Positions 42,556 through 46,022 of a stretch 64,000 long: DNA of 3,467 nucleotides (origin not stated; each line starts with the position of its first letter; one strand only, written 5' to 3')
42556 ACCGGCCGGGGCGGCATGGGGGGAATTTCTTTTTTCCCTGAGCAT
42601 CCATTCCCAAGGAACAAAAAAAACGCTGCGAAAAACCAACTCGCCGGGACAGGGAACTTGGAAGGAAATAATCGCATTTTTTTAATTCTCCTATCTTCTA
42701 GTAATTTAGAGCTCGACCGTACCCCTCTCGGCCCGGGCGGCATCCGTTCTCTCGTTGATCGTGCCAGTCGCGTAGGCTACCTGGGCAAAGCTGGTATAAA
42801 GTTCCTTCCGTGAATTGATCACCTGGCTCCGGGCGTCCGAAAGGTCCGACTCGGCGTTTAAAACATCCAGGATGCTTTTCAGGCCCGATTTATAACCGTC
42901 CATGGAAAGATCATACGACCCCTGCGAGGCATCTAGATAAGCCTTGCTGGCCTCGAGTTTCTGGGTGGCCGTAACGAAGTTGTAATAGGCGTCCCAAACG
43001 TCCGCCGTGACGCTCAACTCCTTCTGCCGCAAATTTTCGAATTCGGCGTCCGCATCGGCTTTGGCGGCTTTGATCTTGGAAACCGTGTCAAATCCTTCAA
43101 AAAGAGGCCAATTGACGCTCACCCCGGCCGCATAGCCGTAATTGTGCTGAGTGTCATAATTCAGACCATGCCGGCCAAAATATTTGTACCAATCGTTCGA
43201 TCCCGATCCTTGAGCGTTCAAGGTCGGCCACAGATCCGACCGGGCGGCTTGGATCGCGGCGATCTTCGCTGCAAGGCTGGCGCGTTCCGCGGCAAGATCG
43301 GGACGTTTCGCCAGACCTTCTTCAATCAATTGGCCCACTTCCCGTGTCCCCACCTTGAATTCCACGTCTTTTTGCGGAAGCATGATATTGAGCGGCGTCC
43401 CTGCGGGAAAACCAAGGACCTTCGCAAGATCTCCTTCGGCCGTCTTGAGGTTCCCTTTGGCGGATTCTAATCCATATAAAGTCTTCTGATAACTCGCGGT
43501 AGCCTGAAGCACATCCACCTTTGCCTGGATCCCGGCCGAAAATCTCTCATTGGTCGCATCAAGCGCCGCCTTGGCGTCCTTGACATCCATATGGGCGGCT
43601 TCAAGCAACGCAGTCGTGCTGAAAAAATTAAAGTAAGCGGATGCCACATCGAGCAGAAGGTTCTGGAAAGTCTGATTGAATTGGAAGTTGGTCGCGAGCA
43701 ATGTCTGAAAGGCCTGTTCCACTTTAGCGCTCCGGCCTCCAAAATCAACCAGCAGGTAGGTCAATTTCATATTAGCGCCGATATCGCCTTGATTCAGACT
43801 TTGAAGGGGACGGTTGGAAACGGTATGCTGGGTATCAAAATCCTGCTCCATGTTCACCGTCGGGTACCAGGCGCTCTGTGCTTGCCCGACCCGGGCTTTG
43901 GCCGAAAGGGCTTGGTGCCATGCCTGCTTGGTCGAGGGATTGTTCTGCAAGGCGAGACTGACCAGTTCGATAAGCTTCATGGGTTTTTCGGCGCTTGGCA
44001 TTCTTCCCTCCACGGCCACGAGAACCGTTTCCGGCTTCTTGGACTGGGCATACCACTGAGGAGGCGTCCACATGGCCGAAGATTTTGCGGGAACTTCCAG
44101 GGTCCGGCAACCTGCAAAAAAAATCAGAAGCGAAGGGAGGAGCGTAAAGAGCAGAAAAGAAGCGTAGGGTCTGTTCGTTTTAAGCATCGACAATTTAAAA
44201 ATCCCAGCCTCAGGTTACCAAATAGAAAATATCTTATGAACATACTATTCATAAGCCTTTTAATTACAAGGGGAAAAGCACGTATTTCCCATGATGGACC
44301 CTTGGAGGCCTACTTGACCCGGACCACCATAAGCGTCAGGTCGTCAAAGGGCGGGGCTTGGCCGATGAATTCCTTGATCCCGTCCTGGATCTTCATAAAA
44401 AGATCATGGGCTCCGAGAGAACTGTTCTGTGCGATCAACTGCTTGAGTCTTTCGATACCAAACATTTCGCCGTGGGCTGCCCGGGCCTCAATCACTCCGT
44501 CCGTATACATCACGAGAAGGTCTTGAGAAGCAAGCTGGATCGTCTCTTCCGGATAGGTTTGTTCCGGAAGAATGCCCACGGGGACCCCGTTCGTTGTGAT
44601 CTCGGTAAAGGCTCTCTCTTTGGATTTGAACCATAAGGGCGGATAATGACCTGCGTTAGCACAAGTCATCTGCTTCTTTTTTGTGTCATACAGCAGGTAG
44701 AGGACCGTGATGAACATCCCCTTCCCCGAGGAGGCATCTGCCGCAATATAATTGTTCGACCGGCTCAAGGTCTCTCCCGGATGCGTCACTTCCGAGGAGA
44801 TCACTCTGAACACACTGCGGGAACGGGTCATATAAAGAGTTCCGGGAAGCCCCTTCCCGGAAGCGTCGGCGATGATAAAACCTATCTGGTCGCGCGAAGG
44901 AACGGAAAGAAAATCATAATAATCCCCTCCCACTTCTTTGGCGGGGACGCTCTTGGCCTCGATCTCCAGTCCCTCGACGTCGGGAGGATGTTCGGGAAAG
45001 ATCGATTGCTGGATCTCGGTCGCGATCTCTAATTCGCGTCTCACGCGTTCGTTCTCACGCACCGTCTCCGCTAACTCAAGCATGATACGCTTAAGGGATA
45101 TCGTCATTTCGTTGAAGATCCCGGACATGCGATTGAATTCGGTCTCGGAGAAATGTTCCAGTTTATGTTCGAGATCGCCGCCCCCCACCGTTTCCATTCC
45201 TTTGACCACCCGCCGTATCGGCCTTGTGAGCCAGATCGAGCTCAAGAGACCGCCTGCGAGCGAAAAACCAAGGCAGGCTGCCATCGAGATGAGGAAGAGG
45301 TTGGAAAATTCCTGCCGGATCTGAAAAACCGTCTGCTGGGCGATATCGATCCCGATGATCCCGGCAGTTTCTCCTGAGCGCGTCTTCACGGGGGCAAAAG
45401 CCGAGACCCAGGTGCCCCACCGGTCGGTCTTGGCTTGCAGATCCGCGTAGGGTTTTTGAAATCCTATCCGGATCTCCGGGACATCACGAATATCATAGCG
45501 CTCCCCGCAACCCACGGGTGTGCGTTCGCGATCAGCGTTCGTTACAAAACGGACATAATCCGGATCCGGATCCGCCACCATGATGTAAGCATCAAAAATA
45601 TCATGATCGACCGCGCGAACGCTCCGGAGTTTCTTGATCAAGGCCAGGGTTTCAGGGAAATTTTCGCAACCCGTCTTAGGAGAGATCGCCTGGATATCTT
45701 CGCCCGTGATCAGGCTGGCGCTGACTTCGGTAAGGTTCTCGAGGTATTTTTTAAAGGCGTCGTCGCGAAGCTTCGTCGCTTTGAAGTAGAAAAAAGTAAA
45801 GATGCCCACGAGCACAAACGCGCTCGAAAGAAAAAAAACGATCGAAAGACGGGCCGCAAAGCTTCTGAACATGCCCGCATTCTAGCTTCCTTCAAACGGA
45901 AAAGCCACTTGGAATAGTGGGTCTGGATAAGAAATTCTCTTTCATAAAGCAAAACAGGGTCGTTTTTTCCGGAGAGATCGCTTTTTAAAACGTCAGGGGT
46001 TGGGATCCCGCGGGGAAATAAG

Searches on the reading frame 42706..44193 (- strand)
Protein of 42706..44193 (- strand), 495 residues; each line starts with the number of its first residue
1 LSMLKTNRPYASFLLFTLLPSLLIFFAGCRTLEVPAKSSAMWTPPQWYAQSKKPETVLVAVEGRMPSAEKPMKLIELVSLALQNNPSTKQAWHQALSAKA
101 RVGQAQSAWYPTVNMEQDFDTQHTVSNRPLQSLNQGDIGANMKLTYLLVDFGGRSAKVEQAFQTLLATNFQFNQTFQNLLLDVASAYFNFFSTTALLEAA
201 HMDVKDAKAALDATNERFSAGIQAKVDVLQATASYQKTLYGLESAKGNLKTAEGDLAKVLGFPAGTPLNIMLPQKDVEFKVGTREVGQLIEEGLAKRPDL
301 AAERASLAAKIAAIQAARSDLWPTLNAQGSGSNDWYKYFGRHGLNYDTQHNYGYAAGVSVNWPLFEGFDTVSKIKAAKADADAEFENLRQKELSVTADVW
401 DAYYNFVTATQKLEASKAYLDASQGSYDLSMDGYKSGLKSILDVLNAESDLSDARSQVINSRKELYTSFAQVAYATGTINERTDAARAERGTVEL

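Call 63: search_protein_families(library=pfam, proteins=[window:42706-44193:-], max_evalue=0.00001)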
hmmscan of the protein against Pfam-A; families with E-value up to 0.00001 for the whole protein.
window:42706-44193:- (495 aa): 1 family
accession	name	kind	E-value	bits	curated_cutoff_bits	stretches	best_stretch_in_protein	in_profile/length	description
PF02321.23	OEP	-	2.8e-62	210.3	22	2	288-477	3-187/187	Outer membrane efflux protein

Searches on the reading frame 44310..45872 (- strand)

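Call 63: search_protein_families(library=pfam, proteins=[window:44310-45872:-], max_evalue=0.00001)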
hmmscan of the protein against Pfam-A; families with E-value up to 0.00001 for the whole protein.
window:44310-45872:- (520 aa): 2 families
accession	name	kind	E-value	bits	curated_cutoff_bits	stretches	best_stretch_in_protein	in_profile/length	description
PF07228.17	SpoIIE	-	6.7e-49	166.9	25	1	327-520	2-192/192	Stage II sporulation protein E (SpoIIE)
PF00672.30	HAMP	-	1.2e-08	35.6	25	1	214-261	5-52/53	HAMP domain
